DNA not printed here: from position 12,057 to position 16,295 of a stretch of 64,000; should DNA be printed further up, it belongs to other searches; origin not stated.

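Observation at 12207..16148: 1313-aa cytoplasmic protein made of two tandem [pseudo-SDR + LicD] modules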

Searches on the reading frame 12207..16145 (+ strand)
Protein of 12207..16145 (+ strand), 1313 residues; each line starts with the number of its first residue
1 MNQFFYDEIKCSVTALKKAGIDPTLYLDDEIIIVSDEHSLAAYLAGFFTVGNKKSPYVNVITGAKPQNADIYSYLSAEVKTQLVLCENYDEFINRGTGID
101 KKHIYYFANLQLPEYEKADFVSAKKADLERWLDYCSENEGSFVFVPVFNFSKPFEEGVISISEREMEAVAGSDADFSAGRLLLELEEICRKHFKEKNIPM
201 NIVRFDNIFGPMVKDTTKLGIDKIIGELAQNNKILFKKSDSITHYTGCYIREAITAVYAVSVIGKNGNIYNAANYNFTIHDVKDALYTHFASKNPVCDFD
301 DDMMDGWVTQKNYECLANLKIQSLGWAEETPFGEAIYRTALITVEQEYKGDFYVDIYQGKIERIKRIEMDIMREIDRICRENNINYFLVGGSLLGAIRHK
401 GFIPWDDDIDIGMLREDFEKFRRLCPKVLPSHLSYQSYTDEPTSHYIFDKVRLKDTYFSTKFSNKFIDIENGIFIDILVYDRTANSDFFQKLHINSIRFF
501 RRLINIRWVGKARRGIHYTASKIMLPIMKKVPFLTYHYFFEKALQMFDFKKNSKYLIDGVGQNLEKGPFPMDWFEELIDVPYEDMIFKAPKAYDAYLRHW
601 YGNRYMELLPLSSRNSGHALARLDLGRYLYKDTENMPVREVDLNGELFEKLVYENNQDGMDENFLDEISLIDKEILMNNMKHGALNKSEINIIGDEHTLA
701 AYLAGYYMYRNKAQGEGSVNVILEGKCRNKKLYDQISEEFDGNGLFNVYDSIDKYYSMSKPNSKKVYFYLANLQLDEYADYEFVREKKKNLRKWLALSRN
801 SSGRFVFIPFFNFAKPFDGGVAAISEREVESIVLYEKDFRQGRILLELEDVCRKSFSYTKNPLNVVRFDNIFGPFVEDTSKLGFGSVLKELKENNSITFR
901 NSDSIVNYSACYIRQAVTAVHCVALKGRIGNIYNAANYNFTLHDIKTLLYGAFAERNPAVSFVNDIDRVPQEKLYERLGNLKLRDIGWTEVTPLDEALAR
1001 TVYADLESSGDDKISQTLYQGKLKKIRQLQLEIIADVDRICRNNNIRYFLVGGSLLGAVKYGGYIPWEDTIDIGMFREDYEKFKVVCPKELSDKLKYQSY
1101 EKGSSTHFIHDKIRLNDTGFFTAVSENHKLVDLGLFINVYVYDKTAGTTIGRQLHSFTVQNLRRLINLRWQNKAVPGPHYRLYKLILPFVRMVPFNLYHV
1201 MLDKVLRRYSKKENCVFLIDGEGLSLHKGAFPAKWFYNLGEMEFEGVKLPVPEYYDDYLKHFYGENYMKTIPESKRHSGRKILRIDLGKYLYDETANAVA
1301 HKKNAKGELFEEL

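Call 3: search_protein_families(library=pfam, proteins=[window:12207-16145:+], max_evalue=1)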
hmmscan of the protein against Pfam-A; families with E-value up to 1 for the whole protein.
window:12207-16145:+ (1313 aa): 3 families
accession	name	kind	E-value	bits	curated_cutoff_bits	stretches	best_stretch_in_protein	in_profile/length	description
PF04991.19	LicD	-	3.6e-72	243.6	22.6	2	379-602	1-227/227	LicD family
PF25680.1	Mom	-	0.011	15.9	27.1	0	903-947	85-134/202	Mom protein family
PF01370.27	Epimerase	-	0.033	14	20.9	0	185-272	149-239/240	NAD dependent epimerase/dehydratase family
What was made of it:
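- On Extended short-chain dehydrogenase/epimerase (Pfam PF01370): The PF01370 score is 14 bits against a cut-off of 20.9 (call 3).
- Checked: Pfam finds two LicD domains, at 379-602 and 1041-1264 (E 3.6e-72, 243 bits; call 3).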

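Call 8: search_protein_families(library=ncbifam, proteins=[window:12207-16145:+], max_evalue=0.01)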
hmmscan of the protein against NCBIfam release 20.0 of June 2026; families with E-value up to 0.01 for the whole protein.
window:12207-16145:+ (1313 aa): 2 families
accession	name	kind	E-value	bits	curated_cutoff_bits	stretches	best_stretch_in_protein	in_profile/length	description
NF045866.1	GGPL_Ptran_Mf1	equivalog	2.8e-39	135.6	225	2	369-606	6-223/240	diacylglycerol cholinephosphotransferase Mf1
TIGR01181.1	dTDP_gluc_dehyt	equivalog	5.1e-08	32.4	365.1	1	899-1002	208-308/321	dTDP-glucose 4,6-dehydratase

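Call 9: find_homologous_proteins(query=window:12207-16145:+, max_evalue=0.00001)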
Query window:12207-16145:+ (1313 aa): 222 proteins with E <= 0.00001 among 8000 candidates; the best 120 are listed.
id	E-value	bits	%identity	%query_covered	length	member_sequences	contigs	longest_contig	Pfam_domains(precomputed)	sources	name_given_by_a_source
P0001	0.0e+0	2982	98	100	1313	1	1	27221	PF04991.20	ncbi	-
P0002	0.0e+0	2838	92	100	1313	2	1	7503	PF04991.20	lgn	-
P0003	0.0e+0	2673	87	100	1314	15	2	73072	PF04991.20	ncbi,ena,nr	ncbi:MAG: LicD family protein [Clostridia bacterium]|nr:LicD family protein [Clostridia bacterium]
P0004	0.0e+0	2586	84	100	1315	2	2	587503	PF04991.20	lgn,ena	-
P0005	0.0e+0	2568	83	100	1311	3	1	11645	PF04991.20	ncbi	-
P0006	0.0e+0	2534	82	100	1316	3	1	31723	PF04991.20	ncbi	-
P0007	0.0e+0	2517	81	100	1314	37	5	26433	PF04991.20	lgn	-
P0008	0.0e+0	2458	80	100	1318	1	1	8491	PF04991.20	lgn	-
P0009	0.0e+0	2247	72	100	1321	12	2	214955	PF04991.20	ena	-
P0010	0.0e+0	2227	71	100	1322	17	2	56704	PF04991.20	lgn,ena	-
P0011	0.0e+0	2225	71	100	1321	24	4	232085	PF04991.20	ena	-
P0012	0.0e+0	2205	71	100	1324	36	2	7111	PF04991.20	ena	-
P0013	0.0e+0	2175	70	100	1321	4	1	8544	PF04991.20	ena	-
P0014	0.0e+0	2114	68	100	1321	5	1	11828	PF04991.20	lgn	-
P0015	0.0e+0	1891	62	100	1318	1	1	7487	PF04991.20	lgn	-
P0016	0.0e+0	1849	61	100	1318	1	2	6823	PF04991.20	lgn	-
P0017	0.0e+0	1779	59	100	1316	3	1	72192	PF04991.20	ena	-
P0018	0.0e+0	1726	57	100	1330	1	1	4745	PF04991.20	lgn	-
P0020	7.8e-107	377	38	41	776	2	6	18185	PF04991.20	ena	-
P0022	2.3e-71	259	32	39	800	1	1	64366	PF04991.20,PF01370.28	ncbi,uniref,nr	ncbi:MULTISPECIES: LicD family protein [unclassified Ruminococcus]|uniref:LicD family protein n=1 Ta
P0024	4.1e-69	252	32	39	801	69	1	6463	PF04991.20,PF01370.28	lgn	-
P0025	3.1e-68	249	32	36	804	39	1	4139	PF04991.20,PF01370.28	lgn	-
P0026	6.4e-68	248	34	36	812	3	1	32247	PF04991.20,PF01370.28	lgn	-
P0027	1.0e-67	247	34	36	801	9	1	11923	PF04991.20,PF01370.28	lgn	-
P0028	5.1e-67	245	33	36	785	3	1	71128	PF04991.20,PF01370.28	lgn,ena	-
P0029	2.2e-66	243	33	36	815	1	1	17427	PF04991.20,PF01370.28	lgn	-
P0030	4.0e-66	242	33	36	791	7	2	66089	PF04991.20,PF01370.28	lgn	-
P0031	9.1e-65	237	32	36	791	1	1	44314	PF04991.20,PF01370.28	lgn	-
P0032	3.6e-60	222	40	21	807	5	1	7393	PF04991.20,PF01370.28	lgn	-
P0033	2.8e-59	219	40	20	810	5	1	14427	PF04991.20,PF01370.28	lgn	-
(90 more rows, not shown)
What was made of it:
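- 12207..16148 (+): CDS of 1313 aa: a head-to-tail fusion of two complete [pseudo-SDR + LicD] modules. Intact full-length orthologs (1311-1330 aa, 57-98% identity) occur in 18 clusters from independent assemblies (call 9).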

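Call 29: find_encoding_contigs(protein=P0011, flank=10000, max_places=2)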
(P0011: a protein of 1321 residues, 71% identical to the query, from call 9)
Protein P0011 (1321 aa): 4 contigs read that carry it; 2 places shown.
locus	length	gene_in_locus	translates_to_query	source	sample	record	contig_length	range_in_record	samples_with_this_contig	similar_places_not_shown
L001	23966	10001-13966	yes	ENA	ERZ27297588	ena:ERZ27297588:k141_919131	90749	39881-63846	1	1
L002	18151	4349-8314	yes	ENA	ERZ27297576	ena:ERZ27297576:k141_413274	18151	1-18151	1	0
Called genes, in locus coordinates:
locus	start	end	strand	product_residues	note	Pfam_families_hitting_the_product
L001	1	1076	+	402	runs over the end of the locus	PF01547:SBP_bac_1, PF13531:SBP_bac_11, PF13416:SBP_bac_8, PF13343:SBP_bac_6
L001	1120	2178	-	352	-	PF05050:Methyltransf_21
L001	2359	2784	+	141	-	-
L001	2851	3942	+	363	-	PF18692:DUF5640 (faint)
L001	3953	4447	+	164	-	PF04073:tRNA_edit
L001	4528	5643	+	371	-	PF22020:RlmL_1st, PF02926:THUMP, PF01170:UPF0020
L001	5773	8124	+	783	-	PF16875:Glyco_hydro_36N, PF02065:Melibiase, PF16874:Glyco_hydro_36C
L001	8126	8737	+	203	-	PF16011:CBM9_2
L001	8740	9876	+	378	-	PF01636:APH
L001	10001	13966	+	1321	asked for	PF04991:LicD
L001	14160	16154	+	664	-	PF00753:Lactamase_B, PF23023:Anti-Pycsar_Apyc1 (faint), PF12706:Lactamase_B_2, PF22505:RNase_J_b_CASP, PF07521:RMMBL, PF17770:RNase_J_C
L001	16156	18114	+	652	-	PF24898:GGDEF_GdpP, PF01368:DHH, PF02272:DHHA1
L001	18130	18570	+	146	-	PF01281:Ribosomal_L9_N, PF03948:Ribosomal_L9_C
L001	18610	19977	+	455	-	PF00772:DnaB, PF03796:DnaB_C, PF13481:AAA_25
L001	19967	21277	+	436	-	PF01171:ATP_bind_3, PF11734:TilS_C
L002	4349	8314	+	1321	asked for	PF04991:LicD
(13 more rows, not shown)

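Call 30: find_encoding_contigs(protein=P0017, flank=10000, max_places=2)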
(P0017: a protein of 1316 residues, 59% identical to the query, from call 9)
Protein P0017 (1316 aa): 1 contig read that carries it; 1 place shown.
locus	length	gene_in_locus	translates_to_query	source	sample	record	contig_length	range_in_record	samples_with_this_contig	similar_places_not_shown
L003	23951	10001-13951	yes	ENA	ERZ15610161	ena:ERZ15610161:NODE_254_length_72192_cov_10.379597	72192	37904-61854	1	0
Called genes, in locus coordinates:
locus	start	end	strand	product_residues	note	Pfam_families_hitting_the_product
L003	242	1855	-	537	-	PF00672:HAMP (weak), PF00512:HisKA, PF02518:HATPase_c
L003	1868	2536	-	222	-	PF00072:Response_reg, PF00486:Trans_reg_C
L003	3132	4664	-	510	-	-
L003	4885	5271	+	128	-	PF00392:GntR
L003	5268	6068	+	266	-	-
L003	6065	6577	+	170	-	-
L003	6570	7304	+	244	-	PF13476:AAA_23 (faint), PF00005:ABC_tran, PF13304:AAA_21 (faint)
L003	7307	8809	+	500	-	-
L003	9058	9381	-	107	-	PF00085:Thioredoxin, PF13098:Thioredoxin_2 (faint), PF13905:Thioredoxin_8 (faint)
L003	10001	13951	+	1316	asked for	PF04991:LicD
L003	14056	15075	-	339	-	PF04041:Glyco_hydro_130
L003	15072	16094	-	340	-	PF01408:GFO_IDH_MocA, PF22725:GFO_IDH_MocA_C3, PF02894:GFO_IDH_MocA_C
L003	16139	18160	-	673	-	PF01261:AP_endonuc_2, PF01408:GFO_IDH_MocA, PF02629:CoA_binding, PF03807:F420_oxidored (weak), PF03447:NAD_binding_3, PF22725:GFO_IDH_MocA_C3, PF02894:GFO_IDH_MocA_C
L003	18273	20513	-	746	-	PF17132:Glyco_hydro_106 (faint)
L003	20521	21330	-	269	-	PF02311:AraC_binding, PF07883:Cupin_2, PF00165:HTH_AraC, PF12833:HTH_18, PF00165:HTH_AraC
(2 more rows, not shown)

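Call 35: list_cluster_members(proteins=[window:12207-16145:+, P0001, P0004, P0009, window:20953-22332:+, window:34048-35148:+, window:5861-6568:+, window:10481-11617:+])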
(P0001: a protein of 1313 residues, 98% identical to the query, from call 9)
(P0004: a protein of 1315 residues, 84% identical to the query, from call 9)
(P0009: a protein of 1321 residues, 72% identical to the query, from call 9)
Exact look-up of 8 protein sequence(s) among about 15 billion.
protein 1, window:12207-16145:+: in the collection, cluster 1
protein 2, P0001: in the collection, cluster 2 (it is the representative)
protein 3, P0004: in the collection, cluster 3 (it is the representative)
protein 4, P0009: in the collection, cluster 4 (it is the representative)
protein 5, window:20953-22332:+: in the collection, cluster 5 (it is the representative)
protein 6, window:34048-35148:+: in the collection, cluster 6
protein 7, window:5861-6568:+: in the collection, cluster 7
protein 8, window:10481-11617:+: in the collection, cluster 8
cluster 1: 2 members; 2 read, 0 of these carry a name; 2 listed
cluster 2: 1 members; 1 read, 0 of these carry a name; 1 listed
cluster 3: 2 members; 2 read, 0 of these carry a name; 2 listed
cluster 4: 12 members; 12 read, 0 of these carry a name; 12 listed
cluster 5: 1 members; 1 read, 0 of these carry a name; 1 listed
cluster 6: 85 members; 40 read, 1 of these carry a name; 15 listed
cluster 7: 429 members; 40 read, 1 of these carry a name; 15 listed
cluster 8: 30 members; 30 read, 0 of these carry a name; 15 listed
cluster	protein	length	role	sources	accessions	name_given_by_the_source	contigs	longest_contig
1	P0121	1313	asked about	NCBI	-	-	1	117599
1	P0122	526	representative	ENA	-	-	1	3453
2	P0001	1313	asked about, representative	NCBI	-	-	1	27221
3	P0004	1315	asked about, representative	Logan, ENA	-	-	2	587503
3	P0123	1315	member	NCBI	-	-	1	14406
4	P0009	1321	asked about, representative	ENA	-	-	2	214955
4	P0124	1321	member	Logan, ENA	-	-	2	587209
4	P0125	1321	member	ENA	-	-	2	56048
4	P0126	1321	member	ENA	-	-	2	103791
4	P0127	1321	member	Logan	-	-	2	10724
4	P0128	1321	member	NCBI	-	-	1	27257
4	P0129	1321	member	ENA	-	-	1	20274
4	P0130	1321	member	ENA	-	-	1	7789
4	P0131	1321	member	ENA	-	-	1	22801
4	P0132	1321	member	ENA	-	-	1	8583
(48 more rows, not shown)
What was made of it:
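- The source is an uncultured MAG (call 35).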

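Call 45: find_encoding_contigs(protein=P0022, flank=10000, max_places=1)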
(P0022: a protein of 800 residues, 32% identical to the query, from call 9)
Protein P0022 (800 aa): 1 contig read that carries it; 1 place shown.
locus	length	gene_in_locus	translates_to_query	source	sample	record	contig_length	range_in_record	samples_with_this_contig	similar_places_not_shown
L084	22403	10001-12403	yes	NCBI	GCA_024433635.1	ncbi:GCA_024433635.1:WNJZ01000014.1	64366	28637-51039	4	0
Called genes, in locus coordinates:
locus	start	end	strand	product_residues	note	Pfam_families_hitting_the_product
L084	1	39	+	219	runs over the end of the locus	PF06971:Put_DNA-bind_N, PF02629:CoA_binding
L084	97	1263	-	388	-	PF00465:Fe-ADH, PF13685:Fe-ADH_2 (weak), PF25137:ADH_Fe_C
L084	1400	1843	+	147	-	PF00376:MerR, PF13411:MerR_1, PF09278:MerR-DNA-bind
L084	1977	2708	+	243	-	PF00574:CLP_protease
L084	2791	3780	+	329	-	PF02673:BacA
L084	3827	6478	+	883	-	PF17854:FtsK_alpha, PF01580:FtsK_SpoIIIE, PF01935:DUF87 (weak), PF09397:FtsK_gamma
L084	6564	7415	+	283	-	PF01061:ABC2_membrane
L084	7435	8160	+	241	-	PF00005:ABC_tran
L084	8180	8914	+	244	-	PF01128:IspD, PF12804:NTP_transf_3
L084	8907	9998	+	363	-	PF01073:3Beta_HSD, PF01370:Epimerase, PF02719:Polysacc_synt_2, PF04321:RmlD_sub_bind (faint), PF16363:GDP_Man_Dehyd, PF07993:NAD_binding_4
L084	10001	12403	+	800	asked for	PF01370:Epimerase, PF04991:LicD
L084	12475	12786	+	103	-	PF01906:YbjQ_1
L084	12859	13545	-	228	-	PF25084:LbH_EIF2B (weak), PF25087:GMPPB_C, PF00132:Hexapep (weak)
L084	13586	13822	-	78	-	-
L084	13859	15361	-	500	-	PF02878:PGM_PMM_I, PF02879:PGM_PMM_II, PF02880:PGM_PMM_III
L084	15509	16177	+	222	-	PF02463:SMC_N (faint), PF00005:ABC_tran, PF13304:AAA_21 (faint)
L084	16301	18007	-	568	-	PF05524:PEP-utilisers_N, PF00391:PEP-utilizers, PF02896:PEP-utilizers_C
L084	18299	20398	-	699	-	PF00403:HMA, PF00122:E1-E2_ATPase, PF00702:Hydrolase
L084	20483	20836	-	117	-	PF12840:HTH_20 (faint), PF01022:HTH_5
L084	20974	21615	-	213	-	-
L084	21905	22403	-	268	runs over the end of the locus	PF01381:HTH_3, PF12844:HTH_19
